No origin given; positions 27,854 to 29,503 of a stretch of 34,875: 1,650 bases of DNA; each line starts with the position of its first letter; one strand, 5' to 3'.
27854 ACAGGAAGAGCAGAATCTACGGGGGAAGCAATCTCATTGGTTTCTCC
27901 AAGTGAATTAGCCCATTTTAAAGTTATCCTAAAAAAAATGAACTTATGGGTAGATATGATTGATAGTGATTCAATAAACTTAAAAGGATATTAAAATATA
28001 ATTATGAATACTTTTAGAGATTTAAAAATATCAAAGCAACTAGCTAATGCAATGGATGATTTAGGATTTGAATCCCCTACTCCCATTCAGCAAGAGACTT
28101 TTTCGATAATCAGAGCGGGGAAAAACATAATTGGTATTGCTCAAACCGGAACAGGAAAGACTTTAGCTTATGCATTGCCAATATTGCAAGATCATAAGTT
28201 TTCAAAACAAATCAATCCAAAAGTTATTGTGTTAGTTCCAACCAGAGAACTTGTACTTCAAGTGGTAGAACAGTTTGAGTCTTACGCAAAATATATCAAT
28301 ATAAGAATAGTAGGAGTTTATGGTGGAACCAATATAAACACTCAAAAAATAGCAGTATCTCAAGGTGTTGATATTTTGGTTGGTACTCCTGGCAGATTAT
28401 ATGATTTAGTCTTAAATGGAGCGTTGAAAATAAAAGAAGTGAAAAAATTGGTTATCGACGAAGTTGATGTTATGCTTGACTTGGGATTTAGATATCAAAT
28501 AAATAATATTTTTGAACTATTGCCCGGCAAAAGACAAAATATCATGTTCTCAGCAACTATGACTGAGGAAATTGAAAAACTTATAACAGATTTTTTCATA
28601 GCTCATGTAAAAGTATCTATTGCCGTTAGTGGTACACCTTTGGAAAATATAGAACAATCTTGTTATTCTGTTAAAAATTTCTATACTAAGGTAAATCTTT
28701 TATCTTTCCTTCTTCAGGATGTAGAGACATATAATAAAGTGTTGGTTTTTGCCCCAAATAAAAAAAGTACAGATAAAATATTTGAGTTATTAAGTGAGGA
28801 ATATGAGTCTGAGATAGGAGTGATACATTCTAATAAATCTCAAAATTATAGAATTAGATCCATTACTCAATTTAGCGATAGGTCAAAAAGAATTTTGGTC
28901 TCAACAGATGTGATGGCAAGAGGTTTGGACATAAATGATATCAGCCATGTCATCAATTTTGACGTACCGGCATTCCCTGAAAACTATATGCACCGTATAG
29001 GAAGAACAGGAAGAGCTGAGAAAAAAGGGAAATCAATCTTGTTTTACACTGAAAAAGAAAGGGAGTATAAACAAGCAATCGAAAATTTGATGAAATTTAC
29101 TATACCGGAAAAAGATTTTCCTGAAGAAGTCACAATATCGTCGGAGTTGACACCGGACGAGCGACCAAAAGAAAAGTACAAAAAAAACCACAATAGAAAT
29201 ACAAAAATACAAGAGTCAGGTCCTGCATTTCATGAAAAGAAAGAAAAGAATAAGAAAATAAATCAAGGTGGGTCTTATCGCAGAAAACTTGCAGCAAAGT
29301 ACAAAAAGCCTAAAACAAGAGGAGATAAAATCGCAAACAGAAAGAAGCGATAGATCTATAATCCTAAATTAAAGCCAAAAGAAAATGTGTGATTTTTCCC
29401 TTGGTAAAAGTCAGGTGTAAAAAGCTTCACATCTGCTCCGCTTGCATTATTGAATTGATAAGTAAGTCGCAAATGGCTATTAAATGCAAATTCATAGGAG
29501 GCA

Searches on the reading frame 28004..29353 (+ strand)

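Call 26: search_protein_families(library=pfam, proteins=[window:28004-29353:+])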
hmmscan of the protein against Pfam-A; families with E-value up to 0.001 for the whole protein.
window:28004-29353:+ (449 aa): 3 families
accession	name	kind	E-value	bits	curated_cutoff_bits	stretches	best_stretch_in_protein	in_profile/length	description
PF00270.35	DEAD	-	2e-48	164.7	26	1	26-192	1-166/167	DEAD/DEAH box helicase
PF00271.37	Helicase_C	-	2.6e-31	108.6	23.5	1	229-338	2-109/110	Helicase conserved C-terminal domain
PF04851.21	ResIII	-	4.5e-10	40.1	22.5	1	38-185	22-161/164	Type III restriction enzyme, res subunit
